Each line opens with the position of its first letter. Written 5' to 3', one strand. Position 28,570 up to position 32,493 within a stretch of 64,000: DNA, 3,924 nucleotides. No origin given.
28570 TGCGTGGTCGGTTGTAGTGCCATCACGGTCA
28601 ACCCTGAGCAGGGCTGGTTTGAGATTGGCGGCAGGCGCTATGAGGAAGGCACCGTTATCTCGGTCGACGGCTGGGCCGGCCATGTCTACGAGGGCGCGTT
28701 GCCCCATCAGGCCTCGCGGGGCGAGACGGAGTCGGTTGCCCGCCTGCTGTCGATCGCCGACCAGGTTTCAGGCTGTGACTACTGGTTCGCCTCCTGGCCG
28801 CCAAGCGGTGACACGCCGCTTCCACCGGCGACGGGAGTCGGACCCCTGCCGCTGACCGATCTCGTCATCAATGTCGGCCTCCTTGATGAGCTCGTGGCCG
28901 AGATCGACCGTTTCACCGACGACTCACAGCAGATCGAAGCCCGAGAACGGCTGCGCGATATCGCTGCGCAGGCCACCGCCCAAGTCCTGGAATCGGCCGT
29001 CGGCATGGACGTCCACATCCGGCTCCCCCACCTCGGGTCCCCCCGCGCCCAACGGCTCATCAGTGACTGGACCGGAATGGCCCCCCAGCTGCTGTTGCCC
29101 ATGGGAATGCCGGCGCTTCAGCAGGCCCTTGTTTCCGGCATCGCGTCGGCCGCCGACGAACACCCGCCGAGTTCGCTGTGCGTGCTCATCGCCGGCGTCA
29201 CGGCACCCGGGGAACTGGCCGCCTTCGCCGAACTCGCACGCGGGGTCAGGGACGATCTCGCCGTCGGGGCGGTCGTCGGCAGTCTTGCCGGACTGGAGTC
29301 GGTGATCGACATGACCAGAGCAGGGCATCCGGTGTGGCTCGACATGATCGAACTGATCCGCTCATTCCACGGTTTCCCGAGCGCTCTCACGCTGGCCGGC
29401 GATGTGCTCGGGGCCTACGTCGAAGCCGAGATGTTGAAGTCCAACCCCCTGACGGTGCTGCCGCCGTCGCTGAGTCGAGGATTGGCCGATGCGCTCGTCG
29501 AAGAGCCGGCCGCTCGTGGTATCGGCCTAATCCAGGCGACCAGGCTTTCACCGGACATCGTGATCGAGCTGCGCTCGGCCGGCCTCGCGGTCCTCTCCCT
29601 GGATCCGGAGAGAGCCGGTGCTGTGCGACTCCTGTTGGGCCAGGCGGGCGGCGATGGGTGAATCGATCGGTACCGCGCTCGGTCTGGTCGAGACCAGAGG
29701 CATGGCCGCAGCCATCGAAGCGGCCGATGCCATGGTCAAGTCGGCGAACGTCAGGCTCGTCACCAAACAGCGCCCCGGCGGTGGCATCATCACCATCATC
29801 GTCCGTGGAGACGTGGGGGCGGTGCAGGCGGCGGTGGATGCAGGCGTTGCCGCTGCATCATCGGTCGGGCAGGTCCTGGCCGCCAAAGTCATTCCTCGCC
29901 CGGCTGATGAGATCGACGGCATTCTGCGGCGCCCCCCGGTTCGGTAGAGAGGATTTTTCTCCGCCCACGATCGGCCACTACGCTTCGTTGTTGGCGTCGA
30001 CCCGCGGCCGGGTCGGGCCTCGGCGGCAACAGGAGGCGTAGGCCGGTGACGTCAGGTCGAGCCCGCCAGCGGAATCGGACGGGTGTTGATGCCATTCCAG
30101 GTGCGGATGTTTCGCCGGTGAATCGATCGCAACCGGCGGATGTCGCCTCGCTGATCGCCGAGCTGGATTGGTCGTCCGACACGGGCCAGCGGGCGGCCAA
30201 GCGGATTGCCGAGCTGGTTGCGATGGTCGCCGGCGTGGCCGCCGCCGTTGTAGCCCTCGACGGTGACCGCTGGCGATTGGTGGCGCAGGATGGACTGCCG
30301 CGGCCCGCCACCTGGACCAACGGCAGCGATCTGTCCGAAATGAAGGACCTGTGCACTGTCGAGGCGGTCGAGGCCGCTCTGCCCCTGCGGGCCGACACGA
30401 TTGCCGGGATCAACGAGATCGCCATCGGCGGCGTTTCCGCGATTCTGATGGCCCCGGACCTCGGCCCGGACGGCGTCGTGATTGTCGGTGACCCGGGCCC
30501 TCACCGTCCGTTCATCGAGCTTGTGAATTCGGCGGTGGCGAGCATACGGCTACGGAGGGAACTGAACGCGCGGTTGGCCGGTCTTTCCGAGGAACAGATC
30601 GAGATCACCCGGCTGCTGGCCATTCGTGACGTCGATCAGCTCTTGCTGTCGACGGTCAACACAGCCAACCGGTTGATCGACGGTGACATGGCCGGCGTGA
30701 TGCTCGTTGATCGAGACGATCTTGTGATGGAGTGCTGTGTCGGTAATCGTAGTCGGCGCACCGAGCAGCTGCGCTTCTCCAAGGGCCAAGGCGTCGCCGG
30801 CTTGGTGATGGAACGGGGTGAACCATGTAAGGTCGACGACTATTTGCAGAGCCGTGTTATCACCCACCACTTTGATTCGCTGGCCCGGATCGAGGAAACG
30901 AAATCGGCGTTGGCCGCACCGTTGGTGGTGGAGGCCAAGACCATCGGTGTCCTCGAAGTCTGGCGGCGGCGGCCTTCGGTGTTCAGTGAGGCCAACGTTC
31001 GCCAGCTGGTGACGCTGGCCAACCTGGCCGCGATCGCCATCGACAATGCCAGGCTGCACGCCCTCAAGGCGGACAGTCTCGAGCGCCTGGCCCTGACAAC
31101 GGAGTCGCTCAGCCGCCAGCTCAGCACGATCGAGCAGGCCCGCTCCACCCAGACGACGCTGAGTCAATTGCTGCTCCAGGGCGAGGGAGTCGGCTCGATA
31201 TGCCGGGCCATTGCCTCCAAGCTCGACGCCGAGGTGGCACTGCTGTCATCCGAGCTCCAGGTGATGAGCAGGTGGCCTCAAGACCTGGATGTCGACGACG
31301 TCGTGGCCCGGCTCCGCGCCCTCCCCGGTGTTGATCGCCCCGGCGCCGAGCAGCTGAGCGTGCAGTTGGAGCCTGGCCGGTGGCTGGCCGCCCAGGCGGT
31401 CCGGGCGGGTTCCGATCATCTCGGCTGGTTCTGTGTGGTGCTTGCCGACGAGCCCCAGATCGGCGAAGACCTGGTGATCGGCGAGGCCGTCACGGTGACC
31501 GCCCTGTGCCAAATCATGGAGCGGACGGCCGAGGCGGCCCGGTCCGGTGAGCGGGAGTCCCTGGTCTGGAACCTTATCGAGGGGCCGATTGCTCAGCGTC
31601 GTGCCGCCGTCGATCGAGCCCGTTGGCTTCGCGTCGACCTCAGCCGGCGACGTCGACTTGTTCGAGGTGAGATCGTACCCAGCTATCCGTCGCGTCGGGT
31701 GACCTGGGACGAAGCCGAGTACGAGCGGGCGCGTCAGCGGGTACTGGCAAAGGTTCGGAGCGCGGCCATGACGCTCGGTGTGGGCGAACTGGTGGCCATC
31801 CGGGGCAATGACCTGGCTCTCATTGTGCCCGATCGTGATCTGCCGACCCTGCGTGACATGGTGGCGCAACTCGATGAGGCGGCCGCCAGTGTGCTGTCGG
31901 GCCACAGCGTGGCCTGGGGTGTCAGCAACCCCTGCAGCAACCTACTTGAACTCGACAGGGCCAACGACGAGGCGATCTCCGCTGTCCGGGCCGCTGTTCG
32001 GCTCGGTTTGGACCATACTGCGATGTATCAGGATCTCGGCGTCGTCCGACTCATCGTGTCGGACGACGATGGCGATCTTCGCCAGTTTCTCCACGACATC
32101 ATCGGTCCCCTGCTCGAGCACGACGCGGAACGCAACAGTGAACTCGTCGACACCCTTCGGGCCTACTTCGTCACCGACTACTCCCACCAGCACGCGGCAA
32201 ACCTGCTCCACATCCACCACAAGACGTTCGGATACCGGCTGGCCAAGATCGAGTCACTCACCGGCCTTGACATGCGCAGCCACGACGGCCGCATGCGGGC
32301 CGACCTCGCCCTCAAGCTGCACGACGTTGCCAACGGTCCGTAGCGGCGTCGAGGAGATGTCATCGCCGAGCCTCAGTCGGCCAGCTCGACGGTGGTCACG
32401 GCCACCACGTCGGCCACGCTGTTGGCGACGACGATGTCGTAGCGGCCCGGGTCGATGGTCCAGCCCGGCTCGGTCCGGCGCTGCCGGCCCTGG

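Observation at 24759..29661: Split and degenerate PEP-utilising machinery: a stand-alone swivel-His domain plus a PPDK-like protein that appears to lack the pyruvate/PEP active site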

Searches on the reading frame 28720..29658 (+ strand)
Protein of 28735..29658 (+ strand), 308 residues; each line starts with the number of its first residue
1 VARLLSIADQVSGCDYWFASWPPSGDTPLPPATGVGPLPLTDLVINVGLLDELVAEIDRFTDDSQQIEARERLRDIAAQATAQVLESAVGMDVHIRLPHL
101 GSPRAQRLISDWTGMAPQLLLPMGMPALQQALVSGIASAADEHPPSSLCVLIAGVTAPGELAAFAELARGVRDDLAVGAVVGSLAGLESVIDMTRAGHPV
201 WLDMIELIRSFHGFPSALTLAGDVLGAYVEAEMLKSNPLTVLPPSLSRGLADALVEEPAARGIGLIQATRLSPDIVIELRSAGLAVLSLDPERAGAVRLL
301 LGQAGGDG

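Call 34: find_homologous_proteins(query=window:28735-29658:+, max_evalue=0.001)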
Query window:28735-29658:+: 8000 candidates shared short words with the query, none scored E <= 0.001.

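Call 38: search_solved_structures(query=A1, max_evalue=10, show_alignments=3)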
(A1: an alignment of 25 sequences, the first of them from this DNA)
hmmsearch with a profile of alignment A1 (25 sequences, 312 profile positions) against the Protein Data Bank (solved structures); distinct sequences matched with E-value up to 10: 20.
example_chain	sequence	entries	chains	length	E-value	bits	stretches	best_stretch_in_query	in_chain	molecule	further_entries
5jvn_A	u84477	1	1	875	3.4e-15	59.1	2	3-104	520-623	Pyruvate, phosphate dikinase, chloroplastic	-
5jvj_A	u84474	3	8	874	6e-13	51.8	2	3-104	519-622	Pyruvate, phosphate dikinase, chloroplastic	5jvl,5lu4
1vbg_A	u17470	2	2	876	2.9e-11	46.2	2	4-104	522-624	pyruvate,orthophosphate dikinase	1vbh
2dik_A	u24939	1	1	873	1.3e-10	44.1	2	164-310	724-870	PROTEIN (PYRUVATE PHOSPHATE DIKINASE)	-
1jde_A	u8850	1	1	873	1.3e-10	44.1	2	164-310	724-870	PYRUVATE, PHOSPHATE DIKINASE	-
1dik_A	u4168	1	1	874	1.3e-10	44.1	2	164-310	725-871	PYRUVATE PHOSPHATE DIKINASE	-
1kbl_A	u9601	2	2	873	1.3e-10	44.1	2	164-310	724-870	PYRUVATE PHOSPHATE DIKINASE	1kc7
1ggo_A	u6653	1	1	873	1.3e-10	44.1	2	164-310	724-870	PROTEIN (PYRUVATE, PHOSPHATE DIKINASE)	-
2r82_A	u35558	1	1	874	1.3e-10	44.1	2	164-310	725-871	Pyruvate, phosphate dikinase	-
9pzl_A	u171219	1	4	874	1.3e-10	44.1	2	164-310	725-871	Pyruvate, phosphate dikinase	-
2x0s_A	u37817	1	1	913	3.9e-08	36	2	5-105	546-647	PYRUVATE PHOSPHATE DIKINASE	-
2bg5_A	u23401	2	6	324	2.2e-05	27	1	84-203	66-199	PHOSPHOENOLPYRUVATE-PROTEIN KINASE | PHOSPHOENOLPYRUVATE-PROTEIN KINASE (PTS SYSTEM EI COMPONENT IN BACTERIA)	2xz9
2xz7_A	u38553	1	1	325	2.2e-05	27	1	84-203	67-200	PHOSPHOENOLPYRUVATE-PROTEIN KINASE (PTS SYSTEM EI COMPONENT IN BACTERIA)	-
6v9k_A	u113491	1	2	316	6.4e-05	25.4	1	85-203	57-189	Phosphoenolpyruvate-protein phosphotransferase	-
2hro_A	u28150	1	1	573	0.00019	23.8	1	84-204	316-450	Phosphoenolpyruvate-protein phosphotransferase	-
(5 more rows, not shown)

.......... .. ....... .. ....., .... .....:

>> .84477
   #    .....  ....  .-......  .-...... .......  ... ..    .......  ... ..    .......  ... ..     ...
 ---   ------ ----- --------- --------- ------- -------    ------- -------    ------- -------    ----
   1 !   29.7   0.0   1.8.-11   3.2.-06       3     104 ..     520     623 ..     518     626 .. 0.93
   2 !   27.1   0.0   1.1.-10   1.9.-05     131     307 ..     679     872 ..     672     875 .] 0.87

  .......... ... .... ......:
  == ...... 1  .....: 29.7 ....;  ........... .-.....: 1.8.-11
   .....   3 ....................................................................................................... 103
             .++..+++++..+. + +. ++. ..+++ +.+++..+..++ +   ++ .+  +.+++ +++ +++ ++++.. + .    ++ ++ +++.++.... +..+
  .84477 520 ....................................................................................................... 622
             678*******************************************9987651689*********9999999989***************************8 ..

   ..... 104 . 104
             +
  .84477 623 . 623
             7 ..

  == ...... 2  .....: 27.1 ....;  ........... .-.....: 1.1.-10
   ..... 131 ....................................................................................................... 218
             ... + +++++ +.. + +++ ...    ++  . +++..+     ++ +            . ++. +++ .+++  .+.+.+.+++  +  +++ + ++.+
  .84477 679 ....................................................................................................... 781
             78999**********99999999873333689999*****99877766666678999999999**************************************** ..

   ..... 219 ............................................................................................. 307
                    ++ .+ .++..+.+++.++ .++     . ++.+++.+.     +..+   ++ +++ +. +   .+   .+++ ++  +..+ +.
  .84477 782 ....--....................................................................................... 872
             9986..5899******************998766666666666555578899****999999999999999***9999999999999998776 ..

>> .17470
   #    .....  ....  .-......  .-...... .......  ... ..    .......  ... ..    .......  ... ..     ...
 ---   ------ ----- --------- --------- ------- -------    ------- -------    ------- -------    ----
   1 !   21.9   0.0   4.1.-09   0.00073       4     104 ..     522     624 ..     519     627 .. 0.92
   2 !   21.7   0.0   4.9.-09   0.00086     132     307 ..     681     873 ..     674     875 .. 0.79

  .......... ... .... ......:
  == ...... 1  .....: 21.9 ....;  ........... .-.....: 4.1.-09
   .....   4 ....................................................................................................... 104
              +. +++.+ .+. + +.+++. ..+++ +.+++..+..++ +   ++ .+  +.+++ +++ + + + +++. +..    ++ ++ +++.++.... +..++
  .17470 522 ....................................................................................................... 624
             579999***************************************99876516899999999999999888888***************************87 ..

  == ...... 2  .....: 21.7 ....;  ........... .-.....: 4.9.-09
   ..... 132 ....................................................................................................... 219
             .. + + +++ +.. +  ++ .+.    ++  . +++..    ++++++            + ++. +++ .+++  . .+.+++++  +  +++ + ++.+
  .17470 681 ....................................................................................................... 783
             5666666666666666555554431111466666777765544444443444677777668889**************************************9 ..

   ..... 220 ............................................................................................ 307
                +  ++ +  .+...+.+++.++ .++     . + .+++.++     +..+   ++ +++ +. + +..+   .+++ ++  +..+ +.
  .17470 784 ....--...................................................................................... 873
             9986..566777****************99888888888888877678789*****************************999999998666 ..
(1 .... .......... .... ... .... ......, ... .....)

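Call 96: search_protein_families(library=pfam, alignment_id=A1, max_evalue=10)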
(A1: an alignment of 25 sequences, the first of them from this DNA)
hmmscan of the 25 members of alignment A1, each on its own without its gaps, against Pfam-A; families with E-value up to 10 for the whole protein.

A. member 1, seq(313 aa): 0 families

B. families by the number of members that match (of 25 scanned): 7 families
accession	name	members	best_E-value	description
PF02896.24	PEP-utilizers_C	2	2.5e-05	PEP-utilising enzyme, PEP-binding domain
PF00107.32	ADH_zinc_N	1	0.037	Zinc-binding dehydrogenase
PF01548.23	DEDD_Tnp_IS110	1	0.098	Transposase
PF03472.21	Autoind_bind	1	0.15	Autoinducer binding domain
PF22977.2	WHD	1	0.24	Winged helix domain, variant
PF08823.16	PG_binding_2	1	0.27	Putative peptidoglycan binding domain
PF21597.2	TetR_C_43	1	8.1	Transcriptional regulator SbtR-like, C-terminal domain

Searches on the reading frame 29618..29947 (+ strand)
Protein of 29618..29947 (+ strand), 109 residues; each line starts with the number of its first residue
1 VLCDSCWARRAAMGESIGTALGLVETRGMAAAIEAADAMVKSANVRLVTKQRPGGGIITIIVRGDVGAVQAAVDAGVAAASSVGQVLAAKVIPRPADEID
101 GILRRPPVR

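Call 3: search_protein_families(library=pfam, proteins=[window:29618-29947:+], max_evalue=0.01)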
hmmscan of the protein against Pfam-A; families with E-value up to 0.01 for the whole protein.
window:29618-29947:+ (109 aa): 1 family
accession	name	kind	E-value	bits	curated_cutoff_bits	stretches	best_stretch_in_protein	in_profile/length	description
PF00936.24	BMC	-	6.4e-29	100.2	24.5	1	20-95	1-75/75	BMC domain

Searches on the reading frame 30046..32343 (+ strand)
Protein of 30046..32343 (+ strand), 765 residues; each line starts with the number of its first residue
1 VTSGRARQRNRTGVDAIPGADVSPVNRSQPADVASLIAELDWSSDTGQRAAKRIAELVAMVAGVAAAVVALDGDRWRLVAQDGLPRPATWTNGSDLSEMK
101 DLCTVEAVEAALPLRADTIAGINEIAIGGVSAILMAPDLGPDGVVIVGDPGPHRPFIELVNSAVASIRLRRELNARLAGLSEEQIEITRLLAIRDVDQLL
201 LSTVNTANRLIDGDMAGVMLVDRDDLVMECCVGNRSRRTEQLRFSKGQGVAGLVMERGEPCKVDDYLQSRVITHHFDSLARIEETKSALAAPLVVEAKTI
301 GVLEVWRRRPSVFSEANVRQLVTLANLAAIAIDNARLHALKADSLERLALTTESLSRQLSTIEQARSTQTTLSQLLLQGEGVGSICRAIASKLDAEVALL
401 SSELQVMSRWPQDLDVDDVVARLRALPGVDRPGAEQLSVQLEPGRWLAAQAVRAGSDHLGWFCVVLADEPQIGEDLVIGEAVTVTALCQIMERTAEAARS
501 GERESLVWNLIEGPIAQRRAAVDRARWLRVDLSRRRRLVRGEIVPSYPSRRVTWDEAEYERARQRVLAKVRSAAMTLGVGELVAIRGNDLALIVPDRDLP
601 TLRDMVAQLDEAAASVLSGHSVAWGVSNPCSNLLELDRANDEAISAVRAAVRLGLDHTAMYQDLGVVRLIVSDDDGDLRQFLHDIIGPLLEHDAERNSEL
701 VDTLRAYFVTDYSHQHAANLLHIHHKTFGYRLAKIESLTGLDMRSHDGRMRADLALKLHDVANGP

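Call 3: search_protein_families(library=pfam, proteins=[window:30046-32343:+], max_evalue=0.01)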
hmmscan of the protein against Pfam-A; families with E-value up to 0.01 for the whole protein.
window:30046-32343:+ (765 aa): 5 families
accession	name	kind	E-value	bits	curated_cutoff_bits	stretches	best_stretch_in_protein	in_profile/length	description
PF13185.12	GAF_2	-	8.1e-18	65.4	28.6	1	194-333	2-136/136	GAF domain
PF13556.12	HTH_30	-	3.3e-17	62.4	27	1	700-758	1-59/59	PucR C-terminal helix-turn-helix domain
PF01590.32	GAF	-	9.6e-15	55.7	22.4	1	195-332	1-133/133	GAF domain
PF17853.6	GGDEF_2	-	3.6e-12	47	24.5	1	520-648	7-115/116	GGDEF-like domain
PF13492.12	GAF_3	-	2.3e-10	41.4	27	1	195-334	1-129/129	GAF domain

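Call 67: search_protein_families(library=ncbifam, proteins=[window:30046-32343:+], max_evalue=0.00001)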
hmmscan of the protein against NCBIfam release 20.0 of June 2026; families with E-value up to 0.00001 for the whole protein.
window:30046-32343:+ (765 aa): 5 families
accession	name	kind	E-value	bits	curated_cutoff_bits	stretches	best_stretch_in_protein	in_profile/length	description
NF041673.1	transregRamA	equivalog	9.6e-13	47.8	500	1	215-374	30-186/280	acetate metabolism transcriptional regulator RamA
NF058503.1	SprTransRegAdeR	equivalog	5.6e-11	42.1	700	1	616-760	253-400/403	sporulation transcriptional activator AdeR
NF008550.0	PRK11477.1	equivalog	1.1e-09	37.6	612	1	650-760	275-383/385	CdaR family transcriptional regulator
NF008283.0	PRK11061.1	equivalog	3.1e-08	32.4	583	1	194-340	16-162/748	phosphoenolpyruvate--protein phosphotransferase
NF045769.1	TransActPmfR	equivalog_domain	1.1e-07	30.8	800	1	676-746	380-449/470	transcciptional activator PmfR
